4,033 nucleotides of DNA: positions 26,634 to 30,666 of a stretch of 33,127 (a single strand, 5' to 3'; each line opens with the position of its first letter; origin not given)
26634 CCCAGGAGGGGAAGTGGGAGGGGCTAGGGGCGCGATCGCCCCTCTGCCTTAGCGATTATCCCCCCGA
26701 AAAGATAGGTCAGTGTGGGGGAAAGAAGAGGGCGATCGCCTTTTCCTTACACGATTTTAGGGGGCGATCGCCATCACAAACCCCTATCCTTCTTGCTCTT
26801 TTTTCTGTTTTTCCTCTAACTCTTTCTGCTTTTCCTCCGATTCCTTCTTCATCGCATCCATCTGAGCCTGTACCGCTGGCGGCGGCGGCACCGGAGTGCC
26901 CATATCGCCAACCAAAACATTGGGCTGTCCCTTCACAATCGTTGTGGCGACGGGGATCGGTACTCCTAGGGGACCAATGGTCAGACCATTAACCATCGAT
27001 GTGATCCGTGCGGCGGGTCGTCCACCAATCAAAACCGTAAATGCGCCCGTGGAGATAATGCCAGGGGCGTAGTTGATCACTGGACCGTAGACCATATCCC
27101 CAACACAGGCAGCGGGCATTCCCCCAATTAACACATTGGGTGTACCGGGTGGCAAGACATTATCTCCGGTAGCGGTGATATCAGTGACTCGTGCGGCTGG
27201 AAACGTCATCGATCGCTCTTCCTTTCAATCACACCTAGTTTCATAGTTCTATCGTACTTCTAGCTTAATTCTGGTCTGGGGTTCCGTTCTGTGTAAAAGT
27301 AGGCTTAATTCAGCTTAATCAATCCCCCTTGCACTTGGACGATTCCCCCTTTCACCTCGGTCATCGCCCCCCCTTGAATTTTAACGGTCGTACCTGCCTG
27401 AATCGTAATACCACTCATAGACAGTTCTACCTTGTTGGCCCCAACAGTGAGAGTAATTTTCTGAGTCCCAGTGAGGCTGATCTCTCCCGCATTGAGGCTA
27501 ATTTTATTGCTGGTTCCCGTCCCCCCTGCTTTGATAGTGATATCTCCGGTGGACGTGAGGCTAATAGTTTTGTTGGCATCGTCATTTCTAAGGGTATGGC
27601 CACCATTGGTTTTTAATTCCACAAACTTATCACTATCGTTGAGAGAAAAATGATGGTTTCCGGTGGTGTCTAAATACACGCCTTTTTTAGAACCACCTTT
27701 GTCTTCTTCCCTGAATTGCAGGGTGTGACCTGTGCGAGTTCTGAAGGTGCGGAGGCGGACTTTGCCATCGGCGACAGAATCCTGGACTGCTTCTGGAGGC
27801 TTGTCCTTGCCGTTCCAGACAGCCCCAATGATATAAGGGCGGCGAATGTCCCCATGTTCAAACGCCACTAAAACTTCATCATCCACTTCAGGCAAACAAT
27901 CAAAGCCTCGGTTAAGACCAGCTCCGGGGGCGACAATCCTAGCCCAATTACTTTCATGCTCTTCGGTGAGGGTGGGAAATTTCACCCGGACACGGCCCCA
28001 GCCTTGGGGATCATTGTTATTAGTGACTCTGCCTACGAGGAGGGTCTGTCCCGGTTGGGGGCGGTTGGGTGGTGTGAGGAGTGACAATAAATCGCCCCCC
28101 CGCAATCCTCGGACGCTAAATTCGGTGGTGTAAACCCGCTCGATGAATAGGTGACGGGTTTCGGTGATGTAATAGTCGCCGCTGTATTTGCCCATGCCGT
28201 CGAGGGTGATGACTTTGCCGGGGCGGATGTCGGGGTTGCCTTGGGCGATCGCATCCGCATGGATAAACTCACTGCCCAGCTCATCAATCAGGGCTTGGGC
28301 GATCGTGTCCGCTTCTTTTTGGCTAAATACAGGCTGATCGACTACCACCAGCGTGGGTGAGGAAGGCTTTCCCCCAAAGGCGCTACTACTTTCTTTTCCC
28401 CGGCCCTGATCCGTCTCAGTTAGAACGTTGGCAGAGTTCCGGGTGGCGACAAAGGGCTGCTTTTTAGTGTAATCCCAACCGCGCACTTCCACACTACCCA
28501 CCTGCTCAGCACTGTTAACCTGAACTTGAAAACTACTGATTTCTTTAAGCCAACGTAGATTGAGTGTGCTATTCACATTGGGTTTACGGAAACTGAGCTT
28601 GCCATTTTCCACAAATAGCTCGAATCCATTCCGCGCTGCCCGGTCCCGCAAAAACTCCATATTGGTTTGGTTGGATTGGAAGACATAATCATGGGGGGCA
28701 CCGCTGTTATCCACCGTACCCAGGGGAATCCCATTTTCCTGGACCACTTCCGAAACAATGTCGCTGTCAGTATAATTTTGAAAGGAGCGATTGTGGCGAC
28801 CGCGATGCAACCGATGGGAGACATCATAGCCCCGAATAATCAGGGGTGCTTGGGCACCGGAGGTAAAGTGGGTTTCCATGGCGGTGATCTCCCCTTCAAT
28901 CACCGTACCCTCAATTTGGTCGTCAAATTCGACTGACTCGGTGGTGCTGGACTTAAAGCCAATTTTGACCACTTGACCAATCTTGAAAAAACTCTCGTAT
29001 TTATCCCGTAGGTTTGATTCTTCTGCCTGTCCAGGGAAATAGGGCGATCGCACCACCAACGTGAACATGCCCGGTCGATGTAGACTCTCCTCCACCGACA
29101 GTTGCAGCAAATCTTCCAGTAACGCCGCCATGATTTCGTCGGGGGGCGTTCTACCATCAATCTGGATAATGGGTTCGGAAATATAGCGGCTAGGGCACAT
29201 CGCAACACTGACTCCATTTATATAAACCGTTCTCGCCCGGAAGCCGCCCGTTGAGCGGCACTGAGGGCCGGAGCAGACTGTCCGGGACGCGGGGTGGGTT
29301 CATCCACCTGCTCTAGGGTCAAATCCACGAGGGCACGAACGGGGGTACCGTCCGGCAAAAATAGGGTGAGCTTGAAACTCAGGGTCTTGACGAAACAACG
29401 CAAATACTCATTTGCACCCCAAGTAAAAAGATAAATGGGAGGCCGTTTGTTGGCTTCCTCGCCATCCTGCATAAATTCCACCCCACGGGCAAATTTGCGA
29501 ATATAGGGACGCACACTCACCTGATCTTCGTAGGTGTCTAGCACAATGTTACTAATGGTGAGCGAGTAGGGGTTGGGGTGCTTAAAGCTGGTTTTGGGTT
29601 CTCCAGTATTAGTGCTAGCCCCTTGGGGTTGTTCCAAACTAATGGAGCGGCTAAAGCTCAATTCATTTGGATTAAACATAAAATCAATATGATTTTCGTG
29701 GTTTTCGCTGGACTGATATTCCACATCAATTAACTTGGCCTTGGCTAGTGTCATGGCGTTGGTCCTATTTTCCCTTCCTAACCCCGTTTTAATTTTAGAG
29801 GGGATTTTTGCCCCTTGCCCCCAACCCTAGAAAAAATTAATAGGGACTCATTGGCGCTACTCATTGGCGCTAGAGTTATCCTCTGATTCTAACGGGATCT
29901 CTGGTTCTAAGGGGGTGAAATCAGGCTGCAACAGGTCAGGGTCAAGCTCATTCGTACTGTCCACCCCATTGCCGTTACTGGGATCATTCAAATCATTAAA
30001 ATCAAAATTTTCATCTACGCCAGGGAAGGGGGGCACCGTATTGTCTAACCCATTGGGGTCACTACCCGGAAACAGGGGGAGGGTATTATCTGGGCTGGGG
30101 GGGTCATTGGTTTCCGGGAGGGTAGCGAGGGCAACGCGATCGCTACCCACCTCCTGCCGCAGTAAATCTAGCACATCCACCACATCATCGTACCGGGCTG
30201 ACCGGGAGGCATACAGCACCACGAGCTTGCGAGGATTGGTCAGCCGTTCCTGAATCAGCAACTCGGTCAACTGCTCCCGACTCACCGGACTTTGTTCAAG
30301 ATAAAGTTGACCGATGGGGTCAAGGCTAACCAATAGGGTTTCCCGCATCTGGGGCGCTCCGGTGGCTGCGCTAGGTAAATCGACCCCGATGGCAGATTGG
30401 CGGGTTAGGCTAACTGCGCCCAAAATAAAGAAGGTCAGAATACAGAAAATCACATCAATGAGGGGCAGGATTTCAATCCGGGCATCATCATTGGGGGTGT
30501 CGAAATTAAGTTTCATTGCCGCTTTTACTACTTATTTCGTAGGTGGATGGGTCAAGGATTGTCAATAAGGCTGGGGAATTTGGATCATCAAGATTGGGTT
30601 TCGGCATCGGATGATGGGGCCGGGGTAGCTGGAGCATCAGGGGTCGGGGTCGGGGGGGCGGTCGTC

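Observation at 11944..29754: CIS baseplate and spike gene set split in two by about 11.9 kb of accessory DNA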

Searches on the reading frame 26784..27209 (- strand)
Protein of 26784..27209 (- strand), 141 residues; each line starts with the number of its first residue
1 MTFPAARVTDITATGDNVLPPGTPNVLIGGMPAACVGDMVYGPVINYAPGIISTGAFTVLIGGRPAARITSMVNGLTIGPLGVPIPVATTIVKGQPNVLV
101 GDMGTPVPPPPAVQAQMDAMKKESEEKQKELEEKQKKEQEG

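Call 3: search_protein_families(library=pfam, proteins=[window:26784-27209:-], max_evalue=0.01)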
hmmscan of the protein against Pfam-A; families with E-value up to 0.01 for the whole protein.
window:26784-27209:- (141 aa): 1 family
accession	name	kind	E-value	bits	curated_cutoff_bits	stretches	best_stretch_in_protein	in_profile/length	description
PF05488.18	PAAR_motif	-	2e-17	63.6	27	2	10-73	3-62/70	PAAR motif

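Call 31: search_protein_families(library=padloc, proteins=[window:26784-27209:-], max_evalue=0.01)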
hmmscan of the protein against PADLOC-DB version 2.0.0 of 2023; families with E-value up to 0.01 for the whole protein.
window:26784-27209:- (141 aa): 0 families

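Call 51: find_encoding_contigs(protein=window:26784-27209:-, flank=10000, max_places=6)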
Protein window:26784-27209:- (141 aa): 1 contig read that carries it; 1 place shown.
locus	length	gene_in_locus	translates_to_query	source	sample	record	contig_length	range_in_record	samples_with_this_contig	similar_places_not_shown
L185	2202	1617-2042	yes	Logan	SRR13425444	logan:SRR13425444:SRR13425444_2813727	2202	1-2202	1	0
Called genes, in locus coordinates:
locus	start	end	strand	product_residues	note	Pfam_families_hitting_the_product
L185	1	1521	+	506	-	?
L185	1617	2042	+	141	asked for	-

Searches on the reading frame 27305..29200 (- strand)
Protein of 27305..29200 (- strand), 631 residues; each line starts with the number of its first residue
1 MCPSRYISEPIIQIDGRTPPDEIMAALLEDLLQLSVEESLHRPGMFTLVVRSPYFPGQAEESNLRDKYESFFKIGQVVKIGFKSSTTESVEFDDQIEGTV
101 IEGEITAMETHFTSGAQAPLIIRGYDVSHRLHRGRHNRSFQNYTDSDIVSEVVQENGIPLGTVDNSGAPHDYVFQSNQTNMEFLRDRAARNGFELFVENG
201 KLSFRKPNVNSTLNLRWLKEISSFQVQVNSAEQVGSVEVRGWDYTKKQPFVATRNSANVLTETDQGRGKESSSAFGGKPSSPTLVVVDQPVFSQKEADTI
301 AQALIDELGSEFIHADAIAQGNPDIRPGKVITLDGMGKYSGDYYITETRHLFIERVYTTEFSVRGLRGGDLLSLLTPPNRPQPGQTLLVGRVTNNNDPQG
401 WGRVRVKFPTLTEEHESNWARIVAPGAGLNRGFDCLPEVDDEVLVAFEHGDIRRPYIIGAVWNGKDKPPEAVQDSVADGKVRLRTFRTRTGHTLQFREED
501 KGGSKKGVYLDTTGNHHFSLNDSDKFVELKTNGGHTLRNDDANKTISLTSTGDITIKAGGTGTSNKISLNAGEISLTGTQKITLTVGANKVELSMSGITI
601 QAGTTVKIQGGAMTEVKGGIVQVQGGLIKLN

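Call 3: search_protein_families(library=pfam, proteins=[window:27305-29200:-], max_evalue=0.01)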
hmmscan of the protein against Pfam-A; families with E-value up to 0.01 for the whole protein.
window:27305-29200:- (631 aa): 4 families
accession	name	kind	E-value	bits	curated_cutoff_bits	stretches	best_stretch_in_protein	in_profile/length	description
PF04717.18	Phage_base_V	-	3.3e-27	95.1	23.8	1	389-462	2-75/75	Type VI secretion system/phage-baseplate injector OB domain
PF05954.17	Phage_GPD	-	3.2e-13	50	30.1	1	99-352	43-301/305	Phage tail baseplate hub (GPD)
PF24032.1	YQBQ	-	2.9e-06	27.3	27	0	124-206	62-149/294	YQBQ-like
PF20093.5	DUF6484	-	0.0017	19.4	27.6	1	402-460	11-60/61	Domain of unknown function (DUF6484)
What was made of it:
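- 27305..29200 (-): VgrG/Cis8 spike. Phage_base_V and Phage_GPD (call 3).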

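Call 7: find_related_loci(query=window:27305-29200:-, collection=genome_contigs, flank=10000)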
Query window:27305-29200:- (631 aa) in genome_contigs; peptide patterns used: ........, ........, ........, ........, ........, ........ (x = any residue, [..] = any of these).
72 stretches matched a pattern; 17 encode a relative of the query (tblastn E <= 1e-3); 17 distinct loci.
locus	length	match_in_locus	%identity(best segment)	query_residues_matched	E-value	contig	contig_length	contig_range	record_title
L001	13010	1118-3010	89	1-631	0e+0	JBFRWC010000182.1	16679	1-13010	MAG: Leptolyngbyaceae cyanobacterium isolate coassembly_bin.63 coaB63_c_000008673820, whole genome shotgun sequence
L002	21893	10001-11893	89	1-631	0e+0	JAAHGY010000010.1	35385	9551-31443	MAG: Cyanothece sp. SIO2G6 2G6_NODE_10, whole genome shotgun sequence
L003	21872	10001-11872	63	1-631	0e+0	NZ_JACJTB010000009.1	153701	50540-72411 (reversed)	Nostoc spongiaeforme FACHB-130 contig9, whole genome shotgun sequence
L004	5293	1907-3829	58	2-631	0e+0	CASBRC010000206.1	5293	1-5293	MAG: uncultured cyanobacterium isolate PMM_0003 genome assembly, contig: PMM_0003_000000000206, whole genome shotgun seq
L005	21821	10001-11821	64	3-619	0e+0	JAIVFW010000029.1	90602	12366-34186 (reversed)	Nostoc sp. CHAB 5844 NODE_29_length_90602_cov_77.059541, whole genome shotgun sequence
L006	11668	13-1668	63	67-631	0e+0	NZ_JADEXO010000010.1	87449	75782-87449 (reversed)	Cf. Phormidesmis sp. LEGE 11477 NODE_10_length_87449_cov_4.76503, whole genome shotgun sequence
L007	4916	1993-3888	54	6-631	0e+0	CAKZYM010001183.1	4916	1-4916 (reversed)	MAG TPA_asm: uncultured Calothrix sp. isolate SRR3401489_bin.79_CONCOCT_v1.1_MAG genome assembly, contig: ERZ1740070.924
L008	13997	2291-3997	57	4-578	0e+0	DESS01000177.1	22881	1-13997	MAG TPA_asm: Richelia sp. UBA3308 UBA3308_contig_786, whole genome shotgun sequence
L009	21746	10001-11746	56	6-584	0e+0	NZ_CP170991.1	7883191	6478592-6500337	Nostoc sp. C117 chromosome, complete genome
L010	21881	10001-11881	52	4-625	0e+0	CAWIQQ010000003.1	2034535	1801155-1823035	MAG: uncultured cyanobacterium isolate MFD03250.bin.1.114 genome assembly, contig: contig_4064, whole genome shotgun seq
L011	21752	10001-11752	55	4-588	0e+0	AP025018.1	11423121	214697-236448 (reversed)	Calothrix sp. PCC 7716 DNA, complete genome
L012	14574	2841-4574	53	6-589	0e+0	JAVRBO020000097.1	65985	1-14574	MAG: Nostoc sp. ChiSLP01 Nostoc_sp_ChiSLP01_97, whole genome shotgun sequence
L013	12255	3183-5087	50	4-584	0e+0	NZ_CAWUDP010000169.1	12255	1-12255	Scytonema sp. PCC 10023 isolate Scytonema sp. PCC 10023 NODE_172_length_12255_cov_105.777541, whole genome shotgun seque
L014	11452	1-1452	60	103-563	0e+0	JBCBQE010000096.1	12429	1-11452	MAG: Cyanobacteria bacterium J06635_10 NODE_96_length_12429_cov_8.858970, whole genome shotgun sequence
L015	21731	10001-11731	37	2-623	7e-110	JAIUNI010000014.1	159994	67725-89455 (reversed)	MAG: Chloroflexota bacterium isolate ANAER1 spades-bin.52~NODE_385_length_159994_cov_4.34801, whole genome shotgun seque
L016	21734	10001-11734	53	6-589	0e+0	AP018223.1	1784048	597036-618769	Nostoc linckia NIES-25 plasmid plasmid1 DNA, nearly complete genome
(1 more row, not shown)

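Call 22: search_protein_families(library=pfam, proteins=[L002:12052-12780:+], max_evalue=0.01)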
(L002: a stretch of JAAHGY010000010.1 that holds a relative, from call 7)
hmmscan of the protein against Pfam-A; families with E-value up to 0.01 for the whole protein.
L002:12052-12780:+ (242 aa): 6 families
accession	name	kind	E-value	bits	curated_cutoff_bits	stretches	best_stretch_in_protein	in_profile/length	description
PF13649.12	Methyltransf_25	-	3.5e-10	40.9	27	1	40-111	1-75/97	Methyltransferase domain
PF13847.12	Methyltransf_31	-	6.1e-09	36.2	27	1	36-220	3-144/145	Methyltransferase domain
PF08241.18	Methyltransf_11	-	6.4e-08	33.6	21.2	1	41-148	1-93/95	Methyltransferase domain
PF08242.18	Methyltransf_12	-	6.2e-07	30.5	30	1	41-147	1-97/98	Methyltransferase domain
PF13489.12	Methyltransf_23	-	2.7e-06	27.7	27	1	39-226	25-163/164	Methyltransferase domain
PF01209.24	Ubie_methyltran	-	0.00012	21.9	20.1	1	26-88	37-99/233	ubiE/COQ5 methyltransferase family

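Call 25: search_protein_families(library=pfam, proteins=[L003:12254-14047:-, L010:12197-14815:+, L010:14787-16985:+, L010:16994-17752:+, L010:18476-19591:+, L014:2451-6104:+, L014:6749-7981:+], max_evalue=0.001)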
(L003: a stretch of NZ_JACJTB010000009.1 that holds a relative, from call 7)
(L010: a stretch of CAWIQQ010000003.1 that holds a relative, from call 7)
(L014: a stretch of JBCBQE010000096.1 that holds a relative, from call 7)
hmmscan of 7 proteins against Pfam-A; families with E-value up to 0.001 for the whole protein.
L003:12254-14047:- (597 aa): 6 families
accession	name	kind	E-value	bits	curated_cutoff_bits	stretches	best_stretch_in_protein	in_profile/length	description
PF02518.31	HATPase_c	-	2.1e-25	89.8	26.4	1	435-549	3-109/111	Histidine kinase-, DNA gyrase B-, and HSP90-like ATPase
PF13185.12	GAF_2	-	3.4e-16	60.1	28.6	1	117-248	4-136/136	GAF domain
PF01590.32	GAF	-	9.7e-12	46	22.4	1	119-247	4-133/133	GAF domain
PF13492.12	GAF_3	-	2.3e-09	38.2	27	1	125-248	10-128/129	GAF domain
PF00512.31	HisKA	-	1.5e-05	25.4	26.9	1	293-333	2-31/66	His Kinase A (phospho-acceptor) domain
PF14501.12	HATPase_c_5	-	1.5e-05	25.3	22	1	437-533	5-88/102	GHKL domain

L010:12197-14815:+ (872 aa): 1 family
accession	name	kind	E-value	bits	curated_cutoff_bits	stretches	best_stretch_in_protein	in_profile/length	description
PF13699.11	eCIS_core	-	1.1e-25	90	22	1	221-294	1-78/79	eCIS core domain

L010:14787-16985:+ (732 aa): 0 families

L010:16994-17752:+ (252 aa): 0 families

L010:18476-19591:+ (371 aa): 1 family
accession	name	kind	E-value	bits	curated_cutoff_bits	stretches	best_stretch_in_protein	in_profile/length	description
PF10722.14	YbjN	-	2.4e-06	28.2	22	1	228-351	4-123/126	Putative bacterial sensory transduction regulator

L014:2451-6104:+ (1217 aa): 1 family
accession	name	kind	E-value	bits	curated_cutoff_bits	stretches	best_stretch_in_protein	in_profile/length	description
PF13699.11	eCIS_core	-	8e-24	84.1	22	1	268-341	1-78/79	eCIS core domain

L014:6749-7981:+ (410 aa): 4 families
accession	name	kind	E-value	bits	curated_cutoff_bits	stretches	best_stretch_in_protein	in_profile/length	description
PF06722.18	EryCIII-like_C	-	1e-15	58.4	31.7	1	273-388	12-127/145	Erythromycin biosynthesis protein CIII-like, C-terminal domain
PF04101.22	Glyco_tran_28_C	-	3.8e-11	43.7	22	1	247-398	2-161/166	Glycosyltransferase family 28 C-terminal domain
PF00201.24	UDPGT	-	1.1e-08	34.8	19.5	1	293-383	323-415/499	UDP-glucoronosyl and UDP-glucosyl transferase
PF13528.12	Glyco_trans_1_3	-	0.0006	19.5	25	0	86-178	82-171/322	Glycosyl transferase family 1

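Call 26: search_protein_families(library=pfam, proteins=[L014:6101-6742:+, L014:7984-9180:+, L014:1690-2187:+, L016:12009-12614:-], max_evalue=0.001)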
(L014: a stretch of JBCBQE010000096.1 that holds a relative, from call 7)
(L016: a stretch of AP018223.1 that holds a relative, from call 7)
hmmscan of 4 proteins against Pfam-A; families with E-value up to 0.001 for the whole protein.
L014:6101-6742:+ (213 aa): 0 families

L014:7984-9180:+ (398 aa): 1 family
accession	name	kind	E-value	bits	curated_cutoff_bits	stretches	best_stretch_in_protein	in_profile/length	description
PF10722.14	YbjN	-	3.2e-06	27.8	22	1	262-378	11-123/126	Putative bacterial sensory transduction regulator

L014:1690-2187:+ (165 aa): 1 family
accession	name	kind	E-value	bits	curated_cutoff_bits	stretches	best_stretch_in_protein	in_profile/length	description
PF05488.18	PAAR_motif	-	2e-13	50.8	27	1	118-165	6-52/70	PAAR motif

L016:12009-12614:- (201 aa): 0 families

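Call 45: search_protein_families(library=pfam, proteins=[L001:3599-4744:+, L001:4696-6573:-, L001:6853-7680:+, L001:8276-8839:+, L001:10124-12607:+, L002:8221-9333:+, L002:6413-8017:-, L002:16960-17952:-], max_evalue=0.001)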
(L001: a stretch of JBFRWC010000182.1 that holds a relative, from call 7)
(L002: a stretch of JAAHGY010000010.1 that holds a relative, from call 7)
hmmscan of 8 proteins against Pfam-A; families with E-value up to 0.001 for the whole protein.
L001:3599-4744:+ (381 aa): 1 family
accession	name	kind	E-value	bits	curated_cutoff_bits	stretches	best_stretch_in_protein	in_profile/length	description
PF00581.25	Rhodanese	-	3e-11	44.1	22.2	1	38-148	11-100/102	Rhodanese-like domain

L001:4696-6573:- (625 aa): 0 families

L001:6853-7680:+ (275 aa): 1 family
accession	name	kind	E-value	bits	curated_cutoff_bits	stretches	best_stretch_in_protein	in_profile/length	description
PF02633.19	Creatininase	-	2.9e-73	246.6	31.3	1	14-256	3-238/238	Creatinine amidohydrolase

L001:8276-8839:+ (187 aa): 1 family
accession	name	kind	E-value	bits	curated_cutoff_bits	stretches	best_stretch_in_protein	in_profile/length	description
PF00885.24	DMRL_synthase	-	2.6e-53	180.1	26.7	1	14-155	2-139/139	6,7-dimethyl-8-ribityllumazine synthase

L001:10124-12607:+ (827 aa): 3 families
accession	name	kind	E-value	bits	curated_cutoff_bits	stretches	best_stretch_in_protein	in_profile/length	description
PF17210.9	SdrD_B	-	3.1e-36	124.4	29.7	1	27-139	1-112/112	SdrD B-like domain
PF13620.12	CarboxypepD_reg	-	2.2e-07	31.6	32.3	1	43-96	7-59/82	Carboxypeptidase regulatory-like domain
PF17802.7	SpaA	-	7.4e-05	23.3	23.1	1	44-88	10-56/91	Prealbumin-like fold domain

L002:8221-9333:+ (370 aa): 3 families
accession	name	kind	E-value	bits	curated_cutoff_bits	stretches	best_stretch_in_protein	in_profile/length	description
PF12849.12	PBP_like_2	-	1.1e-41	143.8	27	1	51-335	3-262/267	PBP superfamily domain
PF01547.30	SBP_bac_1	-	9.1e-12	46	26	1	73-339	13-303/307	Bacterial extracellular solute-binding protein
PF12727.12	PBP_like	-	6.2e-10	39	27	1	75-285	2-186/193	PBP superfamily domain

L002:6413-8017:- (534 aa): 0 families

L002:16960-17952:- (330 aa): 1 family
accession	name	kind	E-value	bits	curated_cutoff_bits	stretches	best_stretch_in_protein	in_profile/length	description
PF00353.25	HemolysinCabind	-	3.8e-49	164.6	23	8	120-154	2-36/36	RTX calcium-binding nonapeptide repeat (4 copies)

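Call 80: search_solved_structures(query=window:27305-29200:-, max_evalue=0.001)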
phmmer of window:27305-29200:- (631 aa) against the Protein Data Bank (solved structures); distinct sequences matched with E-value up to 0.001: 16.
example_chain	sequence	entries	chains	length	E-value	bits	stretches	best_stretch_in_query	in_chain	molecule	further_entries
9gtr_q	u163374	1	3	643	2.5e-52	181.6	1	97-627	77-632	Gp5/Type VI secretion system Vgr protein OB-fold domain-containing protein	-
7b5h_AJ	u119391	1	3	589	2.8e-33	118.7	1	99-607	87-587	All3320 protein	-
9rce_F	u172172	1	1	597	5.8e-33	117.7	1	96-623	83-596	Type VI secretion system tip protein VgrG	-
7aef_q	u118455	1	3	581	7.3e-30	107.4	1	99-607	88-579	Phosphoserine phosphatase SerB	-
8gra_I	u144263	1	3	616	1.1e-21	80.4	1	341-626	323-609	Type VI secretion system spike protein VgrG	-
9jg8_G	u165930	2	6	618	3.3e-18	69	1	380-585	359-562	Type VI secretion system spike protein VgrG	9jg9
9qgm_8A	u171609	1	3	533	2.1e-15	59.7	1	95-475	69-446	Photorhabdus luminescens subsp. laumondii TTO1 complete genome segment 6/17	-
6j0m_A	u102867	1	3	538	2.1e-15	59.7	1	127-552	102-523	Pvc8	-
6rbk_C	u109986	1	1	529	6.4e-15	58.1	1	135-469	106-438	Afp8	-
8qja_A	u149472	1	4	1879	1.9e-09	40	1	388-591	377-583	Putative type VI secretion system YD repeat-containing Rhs element Vgr protein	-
7q5p_A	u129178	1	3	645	2.1e-09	39.8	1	389-625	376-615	Type VI secretion protein VgrG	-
4mtk_A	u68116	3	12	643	5.4e-09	38.5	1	388-608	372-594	VgrG1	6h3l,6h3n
4uhv_A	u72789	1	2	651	5.5e-09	38.5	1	388-608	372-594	VGRG1, VALINE-GLYCINE REPEAT PROTEIN G1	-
28yn_A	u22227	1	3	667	5.8e-09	38.4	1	388-608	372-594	Type VI secretion system spike protein VgrG1a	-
9mlp_A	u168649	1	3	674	9.3e-08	34.4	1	377-554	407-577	Cytoplasmic protein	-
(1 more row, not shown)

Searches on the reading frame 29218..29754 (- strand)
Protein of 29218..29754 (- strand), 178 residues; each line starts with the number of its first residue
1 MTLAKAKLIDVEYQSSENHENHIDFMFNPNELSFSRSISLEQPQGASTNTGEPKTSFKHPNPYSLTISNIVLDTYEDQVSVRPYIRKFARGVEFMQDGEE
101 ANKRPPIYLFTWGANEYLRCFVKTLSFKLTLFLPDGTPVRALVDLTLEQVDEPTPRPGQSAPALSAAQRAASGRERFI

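Call 3: search_protein_families(library=pfam, proteins=[window:29218-29754:-], max_evalue=0.01)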
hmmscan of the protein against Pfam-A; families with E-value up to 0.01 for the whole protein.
window:29218-29754:- (178 aa): 1 family
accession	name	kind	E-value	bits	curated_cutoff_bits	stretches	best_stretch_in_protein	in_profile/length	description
PF19266.4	CIS_tube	-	3.1e-23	82.7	27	1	3-153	2-153/158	Contractile injection system tube protein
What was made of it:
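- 29218..29754 (-): Cis7-like tube initiator (CIS_tube, 178 aa, no LysM domain). Pfam PF19266, 82.7 bits (call 3).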

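Call 32: search_protein_families(library=ncbifam, proteins=[window:29218-29754:-], max_evalue=0.01)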
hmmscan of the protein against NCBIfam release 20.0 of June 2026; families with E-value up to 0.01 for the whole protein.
window:29218-29754:- (178 aa): 0 families

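Call 55: find_encoding_contigs(protein=window:29218-29754:-, flank=10000, max_places=6)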
Protein window:29218-29754:- (178 aa): 4 contigs read that carry it; 4 places shown.
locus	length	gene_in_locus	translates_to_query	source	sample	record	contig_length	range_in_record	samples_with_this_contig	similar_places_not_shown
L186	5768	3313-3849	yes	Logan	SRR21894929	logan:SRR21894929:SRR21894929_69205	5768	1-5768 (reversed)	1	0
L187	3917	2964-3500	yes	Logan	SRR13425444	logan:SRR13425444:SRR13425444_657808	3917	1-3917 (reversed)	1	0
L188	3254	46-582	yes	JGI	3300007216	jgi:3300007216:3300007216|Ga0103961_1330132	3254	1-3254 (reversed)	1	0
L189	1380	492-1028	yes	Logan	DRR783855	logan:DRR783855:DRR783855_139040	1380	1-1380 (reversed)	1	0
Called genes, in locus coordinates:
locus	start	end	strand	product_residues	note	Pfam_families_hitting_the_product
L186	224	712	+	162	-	PF14489:QueF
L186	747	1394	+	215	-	-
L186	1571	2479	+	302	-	PF01618:MotA_ExbB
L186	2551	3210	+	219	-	PF02472:ExbD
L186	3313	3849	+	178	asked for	PF19266:CIS_tube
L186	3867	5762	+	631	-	PF05954:Phage_GPD, PF24032:YQBQ (faint), PF04717:Phage_base_V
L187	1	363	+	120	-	?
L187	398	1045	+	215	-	-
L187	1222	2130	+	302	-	PF01618:MotA_ExbB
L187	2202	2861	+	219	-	PF02472:ExbD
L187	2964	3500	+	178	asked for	PF19266:CIS_tube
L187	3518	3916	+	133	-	?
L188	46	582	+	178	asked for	PF19266:CIS_tube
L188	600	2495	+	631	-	PF05954:Phage_GPD, PF24032:YQBQ (faint), PF04717:Phage_base_V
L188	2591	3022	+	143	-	-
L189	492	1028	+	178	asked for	PF19266:CIS_tube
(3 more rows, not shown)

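Call 78: search_solved_structures(query=window:29218-29754:-, max_evalue=0.01)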
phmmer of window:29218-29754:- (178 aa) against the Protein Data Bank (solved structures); distinct sequences matched with E-value up to 0.01: 4.
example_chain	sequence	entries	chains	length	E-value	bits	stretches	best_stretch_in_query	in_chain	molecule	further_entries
8kea_P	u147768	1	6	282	2e-12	50.4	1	25-155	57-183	tube initiator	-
9gtp_P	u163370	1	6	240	1.2e-06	31.6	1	23-169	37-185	LysM domain-containing protein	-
7aeb_M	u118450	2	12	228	2.5e-05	27.3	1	24-156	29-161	LysM domain-containing protein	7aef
7b5h_AK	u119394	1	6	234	0.0015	21.6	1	1-156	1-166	All3321 protein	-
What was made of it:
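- On eCIS/CIS gene cluster (Afp/PVC-like, type IId-like): Pfam and PDB matches (calls 3, 78, 80)
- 29218..29754 (-): Best PDB matches are 8KEA_P 'tube initiator' and 9GTP_P/7AEB_M Cis7-type proteins (call 78).
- Checked: Cis7-type LysM proteins follow (call 78).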

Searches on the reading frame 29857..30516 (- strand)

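Call 3: search_protein_families(library=pfam, proteins=[window:29857-30516:-], max_evalue=0.01)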
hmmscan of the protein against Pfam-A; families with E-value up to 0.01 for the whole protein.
window:29857-30516:- (219 aa): 1 family
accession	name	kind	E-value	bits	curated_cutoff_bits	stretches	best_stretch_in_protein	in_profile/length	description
PF02472.21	ExbD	-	1.9e-26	93.1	25.4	1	10-134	4-127/128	Biopolymer transport protein ExbD/TolR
